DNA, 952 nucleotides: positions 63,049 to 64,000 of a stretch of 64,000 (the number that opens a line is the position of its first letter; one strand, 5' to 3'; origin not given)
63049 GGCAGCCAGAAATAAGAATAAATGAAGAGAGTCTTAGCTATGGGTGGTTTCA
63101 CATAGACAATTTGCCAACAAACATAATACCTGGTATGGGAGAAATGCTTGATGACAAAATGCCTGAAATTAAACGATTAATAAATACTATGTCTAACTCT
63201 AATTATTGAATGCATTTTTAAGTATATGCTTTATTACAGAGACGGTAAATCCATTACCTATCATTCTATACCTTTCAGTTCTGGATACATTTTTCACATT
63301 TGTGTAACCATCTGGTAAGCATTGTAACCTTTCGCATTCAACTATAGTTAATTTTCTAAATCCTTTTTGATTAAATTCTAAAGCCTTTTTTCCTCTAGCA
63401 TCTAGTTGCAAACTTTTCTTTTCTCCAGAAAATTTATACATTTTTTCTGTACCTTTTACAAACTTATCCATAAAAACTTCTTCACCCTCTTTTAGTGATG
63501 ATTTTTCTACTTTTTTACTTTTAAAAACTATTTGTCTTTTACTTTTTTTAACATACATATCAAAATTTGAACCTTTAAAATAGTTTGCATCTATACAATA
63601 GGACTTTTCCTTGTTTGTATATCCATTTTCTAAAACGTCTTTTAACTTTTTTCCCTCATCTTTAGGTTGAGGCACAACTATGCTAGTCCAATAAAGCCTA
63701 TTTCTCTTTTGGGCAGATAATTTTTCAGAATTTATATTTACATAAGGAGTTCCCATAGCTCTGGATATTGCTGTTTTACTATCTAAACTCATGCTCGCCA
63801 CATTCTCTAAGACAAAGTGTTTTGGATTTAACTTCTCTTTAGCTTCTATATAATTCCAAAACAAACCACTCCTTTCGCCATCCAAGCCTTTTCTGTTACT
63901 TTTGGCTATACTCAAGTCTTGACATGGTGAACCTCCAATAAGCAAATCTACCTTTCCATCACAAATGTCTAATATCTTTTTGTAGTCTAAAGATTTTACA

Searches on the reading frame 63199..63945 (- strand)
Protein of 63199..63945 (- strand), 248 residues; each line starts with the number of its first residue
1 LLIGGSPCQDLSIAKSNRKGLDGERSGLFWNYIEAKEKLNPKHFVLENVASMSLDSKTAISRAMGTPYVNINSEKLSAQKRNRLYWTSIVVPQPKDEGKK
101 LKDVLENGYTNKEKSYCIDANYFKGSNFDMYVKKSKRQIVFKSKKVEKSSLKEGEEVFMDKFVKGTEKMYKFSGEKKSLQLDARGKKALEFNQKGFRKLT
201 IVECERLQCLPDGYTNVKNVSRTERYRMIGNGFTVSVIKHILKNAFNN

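Call 50: search_protein_families(library=phrogs, proteins=[window:63199-63945:-], max_evalue=0.001)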
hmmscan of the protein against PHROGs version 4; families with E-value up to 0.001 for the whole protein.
window:63199-63945:- (248 aa): 9 families
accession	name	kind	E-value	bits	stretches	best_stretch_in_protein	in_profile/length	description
phrog_116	-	other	2.4e-35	123.1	1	2-246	274-490/779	DNA methyltransferase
phrog_17284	-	unknown function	1.1e-31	111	2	70-143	2-75/245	-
phrog_363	-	other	9.2e-15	55.6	1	2-244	119-311/327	DNA methyltransferase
phrog_16528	-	other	1.7e-13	51.7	1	192-243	166-215/236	DNA methyltransferase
phrog_16427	-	other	6e-09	36.9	1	187-243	108-166/235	DNA methyltransferase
phrog_29583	-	other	5.7e-08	32.9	1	2-53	82-132/468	DNA methyltransferase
phrog_26324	-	other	1.3e-07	32.9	1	195-243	146-201/210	DNA methyltransferase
phrog_31585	-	unknown function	2.1e-07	31.5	1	196-241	12-57/69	-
phrog_13621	-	unknown function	1.5e-05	25.8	1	181-240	39-103/121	-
